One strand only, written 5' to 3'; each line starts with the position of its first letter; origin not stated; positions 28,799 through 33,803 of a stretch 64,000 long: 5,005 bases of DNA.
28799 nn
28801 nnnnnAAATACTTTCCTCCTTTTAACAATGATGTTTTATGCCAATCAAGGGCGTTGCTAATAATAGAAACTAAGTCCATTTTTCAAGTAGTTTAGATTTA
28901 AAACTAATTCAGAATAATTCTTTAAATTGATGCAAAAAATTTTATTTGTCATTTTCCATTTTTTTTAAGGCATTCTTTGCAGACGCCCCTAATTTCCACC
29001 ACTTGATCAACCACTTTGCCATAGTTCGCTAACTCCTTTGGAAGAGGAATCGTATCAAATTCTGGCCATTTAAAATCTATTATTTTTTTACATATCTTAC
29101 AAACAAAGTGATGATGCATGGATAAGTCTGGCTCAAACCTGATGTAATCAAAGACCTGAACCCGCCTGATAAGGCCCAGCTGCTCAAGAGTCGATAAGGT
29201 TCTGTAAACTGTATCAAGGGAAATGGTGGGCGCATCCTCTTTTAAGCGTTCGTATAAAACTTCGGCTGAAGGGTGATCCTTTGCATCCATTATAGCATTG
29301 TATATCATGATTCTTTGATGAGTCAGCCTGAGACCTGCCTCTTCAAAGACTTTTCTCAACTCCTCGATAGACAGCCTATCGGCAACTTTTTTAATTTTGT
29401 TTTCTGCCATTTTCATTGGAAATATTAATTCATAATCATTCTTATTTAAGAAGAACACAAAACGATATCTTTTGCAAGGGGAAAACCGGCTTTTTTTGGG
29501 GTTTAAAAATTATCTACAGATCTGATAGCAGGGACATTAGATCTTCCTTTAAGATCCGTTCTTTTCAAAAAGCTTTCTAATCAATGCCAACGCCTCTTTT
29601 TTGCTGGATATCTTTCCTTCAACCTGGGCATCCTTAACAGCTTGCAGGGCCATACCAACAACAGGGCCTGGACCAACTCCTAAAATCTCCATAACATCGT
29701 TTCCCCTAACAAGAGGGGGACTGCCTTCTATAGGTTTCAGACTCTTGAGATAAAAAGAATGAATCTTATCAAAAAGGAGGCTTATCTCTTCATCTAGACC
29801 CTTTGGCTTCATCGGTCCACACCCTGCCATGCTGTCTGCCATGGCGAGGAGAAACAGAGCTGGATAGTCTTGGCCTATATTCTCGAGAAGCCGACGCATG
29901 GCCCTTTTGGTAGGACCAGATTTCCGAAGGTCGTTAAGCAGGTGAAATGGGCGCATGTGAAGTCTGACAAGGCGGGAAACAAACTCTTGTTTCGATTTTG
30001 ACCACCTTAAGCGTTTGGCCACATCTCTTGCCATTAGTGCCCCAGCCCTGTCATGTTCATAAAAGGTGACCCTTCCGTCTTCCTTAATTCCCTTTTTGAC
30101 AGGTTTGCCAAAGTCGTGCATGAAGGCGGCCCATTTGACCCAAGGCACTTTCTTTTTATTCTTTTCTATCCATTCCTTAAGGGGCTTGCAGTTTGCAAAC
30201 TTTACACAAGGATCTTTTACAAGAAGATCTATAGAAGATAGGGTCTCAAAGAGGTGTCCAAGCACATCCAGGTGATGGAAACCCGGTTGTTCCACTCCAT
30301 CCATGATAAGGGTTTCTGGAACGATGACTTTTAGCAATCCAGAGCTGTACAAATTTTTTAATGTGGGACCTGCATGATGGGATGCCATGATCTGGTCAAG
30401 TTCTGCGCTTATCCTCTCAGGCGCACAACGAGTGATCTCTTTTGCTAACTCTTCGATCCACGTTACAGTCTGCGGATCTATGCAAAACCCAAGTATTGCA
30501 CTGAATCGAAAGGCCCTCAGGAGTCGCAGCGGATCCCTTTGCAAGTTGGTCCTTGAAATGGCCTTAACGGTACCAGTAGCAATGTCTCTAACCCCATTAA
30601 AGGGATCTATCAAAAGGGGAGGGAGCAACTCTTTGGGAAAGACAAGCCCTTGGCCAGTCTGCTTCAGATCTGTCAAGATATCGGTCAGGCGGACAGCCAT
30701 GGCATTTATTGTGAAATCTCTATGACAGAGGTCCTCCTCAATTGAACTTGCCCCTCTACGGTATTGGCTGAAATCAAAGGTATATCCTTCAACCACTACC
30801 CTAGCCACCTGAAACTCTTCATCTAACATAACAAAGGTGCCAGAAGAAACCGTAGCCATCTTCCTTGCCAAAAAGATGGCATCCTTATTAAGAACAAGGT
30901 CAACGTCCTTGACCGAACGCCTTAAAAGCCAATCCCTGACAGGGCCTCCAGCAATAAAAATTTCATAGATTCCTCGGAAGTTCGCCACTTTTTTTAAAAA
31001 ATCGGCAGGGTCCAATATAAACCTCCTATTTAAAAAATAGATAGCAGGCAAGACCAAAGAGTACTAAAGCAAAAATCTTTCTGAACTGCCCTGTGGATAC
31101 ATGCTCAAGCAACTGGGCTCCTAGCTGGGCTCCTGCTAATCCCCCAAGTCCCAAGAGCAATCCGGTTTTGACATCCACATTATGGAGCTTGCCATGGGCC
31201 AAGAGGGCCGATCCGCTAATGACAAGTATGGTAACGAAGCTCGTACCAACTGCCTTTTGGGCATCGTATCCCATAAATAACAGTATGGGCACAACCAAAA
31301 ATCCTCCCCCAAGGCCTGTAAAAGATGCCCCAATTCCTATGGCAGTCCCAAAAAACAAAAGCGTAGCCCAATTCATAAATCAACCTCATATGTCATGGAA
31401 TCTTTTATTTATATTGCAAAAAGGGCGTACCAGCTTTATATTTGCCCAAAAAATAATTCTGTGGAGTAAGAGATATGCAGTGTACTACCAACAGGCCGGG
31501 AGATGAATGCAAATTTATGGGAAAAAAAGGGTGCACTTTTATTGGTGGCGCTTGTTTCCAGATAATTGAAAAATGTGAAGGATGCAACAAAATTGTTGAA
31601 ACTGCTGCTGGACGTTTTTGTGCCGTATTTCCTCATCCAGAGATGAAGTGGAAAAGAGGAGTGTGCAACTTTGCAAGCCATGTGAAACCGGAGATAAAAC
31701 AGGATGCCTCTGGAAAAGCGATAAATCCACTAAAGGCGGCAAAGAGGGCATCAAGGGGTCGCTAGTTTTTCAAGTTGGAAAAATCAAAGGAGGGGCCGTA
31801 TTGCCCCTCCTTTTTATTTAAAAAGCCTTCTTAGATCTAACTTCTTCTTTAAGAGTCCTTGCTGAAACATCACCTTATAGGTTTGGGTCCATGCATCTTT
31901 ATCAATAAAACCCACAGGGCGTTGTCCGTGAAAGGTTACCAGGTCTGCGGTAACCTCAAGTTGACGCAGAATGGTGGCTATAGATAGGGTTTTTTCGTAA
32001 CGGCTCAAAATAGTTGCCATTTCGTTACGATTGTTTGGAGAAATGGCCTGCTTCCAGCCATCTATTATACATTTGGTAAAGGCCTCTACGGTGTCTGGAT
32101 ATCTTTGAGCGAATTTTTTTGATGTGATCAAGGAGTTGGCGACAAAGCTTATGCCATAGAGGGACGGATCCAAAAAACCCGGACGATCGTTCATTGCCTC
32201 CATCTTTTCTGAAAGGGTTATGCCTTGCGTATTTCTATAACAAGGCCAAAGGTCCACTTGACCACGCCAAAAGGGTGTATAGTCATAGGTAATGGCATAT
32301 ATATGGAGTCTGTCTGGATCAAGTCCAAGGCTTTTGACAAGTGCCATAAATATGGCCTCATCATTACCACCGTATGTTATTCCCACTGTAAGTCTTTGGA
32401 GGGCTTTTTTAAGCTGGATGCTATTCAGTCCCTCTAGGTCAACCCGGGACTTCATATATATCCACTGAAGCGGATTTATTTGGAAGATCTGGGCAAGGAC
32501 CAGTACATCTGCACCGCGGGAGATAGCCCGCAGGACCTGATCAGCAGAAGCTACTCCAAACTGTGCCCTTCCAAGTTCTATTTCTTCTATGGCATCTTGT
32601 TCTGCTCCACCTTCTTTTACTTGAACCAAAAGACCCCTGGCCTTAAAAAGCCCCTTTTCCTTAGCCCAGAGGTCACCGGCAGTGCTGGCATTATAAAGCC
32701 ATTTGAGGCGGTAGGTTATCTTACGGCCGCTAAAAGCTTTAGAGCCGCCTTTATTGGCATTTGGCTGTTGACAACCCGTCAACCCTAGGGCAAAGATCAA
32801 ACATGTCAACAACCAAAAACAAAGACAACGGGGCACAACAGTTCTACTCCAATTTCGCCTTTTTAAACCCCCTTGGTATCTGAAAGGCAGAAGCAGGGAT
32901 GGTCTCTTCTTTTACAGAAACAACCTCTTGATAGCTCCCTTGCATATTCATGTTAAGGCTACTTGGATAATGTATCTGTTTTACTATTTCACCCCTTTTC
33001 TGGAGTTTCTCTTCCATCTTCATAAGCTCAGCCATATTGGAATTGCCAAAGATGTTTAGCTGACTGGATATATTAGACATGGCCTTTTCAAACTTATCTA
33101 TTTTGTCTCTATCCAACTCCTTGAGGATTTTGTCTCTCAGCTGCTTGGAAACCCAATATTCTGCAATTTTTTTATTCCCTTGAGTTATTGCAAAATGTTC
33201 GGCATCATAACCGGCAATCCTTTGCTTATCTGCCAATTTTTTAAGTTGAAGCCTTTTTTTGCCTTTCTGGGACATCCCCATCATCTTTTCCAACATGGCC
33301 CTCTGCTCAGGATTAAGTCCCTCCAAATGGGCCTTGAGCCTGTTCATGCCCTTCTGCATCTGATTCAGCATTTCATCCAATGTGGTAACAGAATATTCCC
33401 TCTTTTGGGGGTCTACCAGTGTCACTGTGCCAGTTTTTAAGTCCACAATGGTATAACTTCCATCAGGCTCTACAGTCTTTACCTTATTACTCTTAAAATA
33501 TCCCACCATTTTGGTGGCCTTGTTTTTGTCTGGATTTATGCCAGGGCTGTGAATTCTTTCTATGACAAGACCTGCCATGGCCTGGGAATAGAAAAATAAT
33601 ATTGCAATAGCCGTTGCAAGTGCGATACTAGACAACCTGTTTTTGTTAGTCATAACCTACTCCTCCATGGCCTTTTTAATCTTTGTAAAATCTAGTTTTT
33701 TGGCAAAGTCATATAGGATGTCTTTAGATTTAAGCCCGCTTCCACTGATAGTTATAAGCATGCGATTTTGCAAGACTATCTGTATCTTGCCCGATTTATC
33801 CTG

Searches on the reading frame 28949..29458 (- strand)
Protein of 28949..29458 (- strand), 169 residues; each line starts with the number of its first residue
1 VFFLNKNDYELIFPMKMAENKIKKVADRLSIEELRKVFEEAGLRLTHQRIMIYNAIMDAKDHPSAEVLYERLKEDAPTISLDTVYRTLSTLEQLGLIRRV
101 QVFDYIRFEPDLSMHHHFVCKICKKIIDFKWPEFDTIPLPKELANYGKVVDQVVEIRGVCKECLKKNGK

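Call 62: search_protein_families(library=pfam, proteins=[window:28949-29458:-], max_evalue=0.00001)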
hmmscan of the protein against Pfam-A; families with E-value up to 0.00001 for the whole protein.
window:28949-29458:- (169 aa): 1 family
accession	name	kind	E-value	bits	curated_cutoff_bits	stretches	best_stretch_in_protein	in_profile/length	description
PF01475.25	FUR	-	2.1e-25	89.7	23.1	1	40-137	1-101/121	Ferric uptake regulator family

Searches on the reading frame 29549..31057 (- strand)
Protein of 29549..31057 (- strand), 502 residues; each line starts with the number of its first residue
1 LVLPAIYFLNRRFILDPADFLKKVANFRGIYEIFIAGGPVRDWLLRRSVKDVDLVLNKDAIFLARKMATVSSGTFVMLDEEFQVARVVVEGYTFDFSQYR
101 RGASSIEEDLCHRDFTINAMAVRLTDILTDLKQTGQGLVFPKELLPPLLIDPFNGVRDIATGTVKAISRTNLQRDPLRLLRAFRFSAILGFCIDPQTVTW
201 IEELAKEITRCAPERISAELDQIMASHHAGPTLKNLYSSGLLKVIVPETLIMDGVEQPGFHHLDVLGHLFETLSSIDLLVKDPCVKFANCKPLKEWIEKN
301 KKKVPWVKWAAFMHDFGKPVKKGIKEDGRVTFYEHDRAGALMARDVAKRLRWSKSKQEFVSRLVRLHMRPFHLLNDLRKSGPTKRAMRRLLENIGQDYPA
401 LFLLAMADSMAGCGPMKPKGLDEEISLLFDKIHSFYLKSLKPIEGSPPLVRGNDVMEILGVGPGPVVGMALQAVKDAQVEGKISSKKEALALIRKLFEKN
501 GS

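Call 62: search_protein_families(library=pfam, proteins=[window:29549-31057:-], max_evalue=0.00001)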
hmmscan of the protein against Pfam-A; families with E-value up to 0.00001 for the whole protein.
window:29549-31057:- (502 aa): 4 families
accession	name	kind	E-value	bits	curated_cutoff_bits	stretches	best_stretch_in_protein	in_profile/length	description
PF01743.26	PolyA_pol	-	1.9e-16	61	23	1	33-164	1-125/126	Poly A polymerase head domain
PF12627.12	PolyA_pol_RNAbd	-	5.1e-16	58.6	22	1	190-249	1-60/64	Probable RNA and SrmB- binding site of polymerase A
PF01966.28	HD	-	1.2e-08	35.7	22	1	300-372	19-90/116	HD domain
PF13735.12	tRNA_NucTran2_2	-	4.8e-07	30.3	27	1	442-490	96-145/149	tRNA nucleotidyltransferase domain 2 putative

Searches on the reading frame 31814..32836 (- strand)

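Call 62: search_protein_families(library=pfam, proteins=[window:31814-32836:-], max_evalue=0.00001)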
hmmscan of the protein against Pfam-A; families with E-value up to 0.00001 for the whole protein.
window:31814-32836:- (340 aa): 1 family
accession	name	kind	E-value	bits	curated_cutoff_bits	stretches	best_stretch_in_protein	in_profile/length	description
PF09084.16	NMT1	-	4e-33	115.6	20.5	1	50-265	2-210/216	NMT1/THI5 like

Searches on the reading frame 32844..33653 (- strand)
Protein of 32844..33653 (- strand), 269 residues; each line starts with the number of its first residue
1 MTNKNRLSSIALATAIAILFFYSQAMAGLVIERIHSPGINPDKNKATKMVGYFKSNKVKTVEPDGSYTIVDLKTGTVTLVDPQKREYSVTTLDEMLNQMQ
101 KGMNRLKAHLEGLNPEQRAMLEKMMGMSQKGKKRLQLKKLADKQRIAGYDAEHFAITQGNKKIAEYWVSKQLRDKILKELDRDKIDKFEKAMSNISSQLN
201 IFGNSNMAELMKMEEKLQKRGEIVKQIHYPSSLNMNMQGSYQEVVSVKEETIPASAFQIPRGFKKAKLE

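Call 62: search_protein_families(library=pfam, proteins=[window:32844-33653:-], max_evalue=0.00001)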
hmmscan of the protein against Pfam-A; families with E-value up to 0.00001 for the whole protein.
window:32844-33653:- (269 aa): 1 family
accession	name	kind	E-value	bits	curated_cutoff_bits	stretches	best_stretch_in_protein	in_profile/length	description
PF14371.13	DUF4412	-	8.9e-09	35.8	21.6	1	132-263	84-191/191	Domain of unknown function (DUF4412)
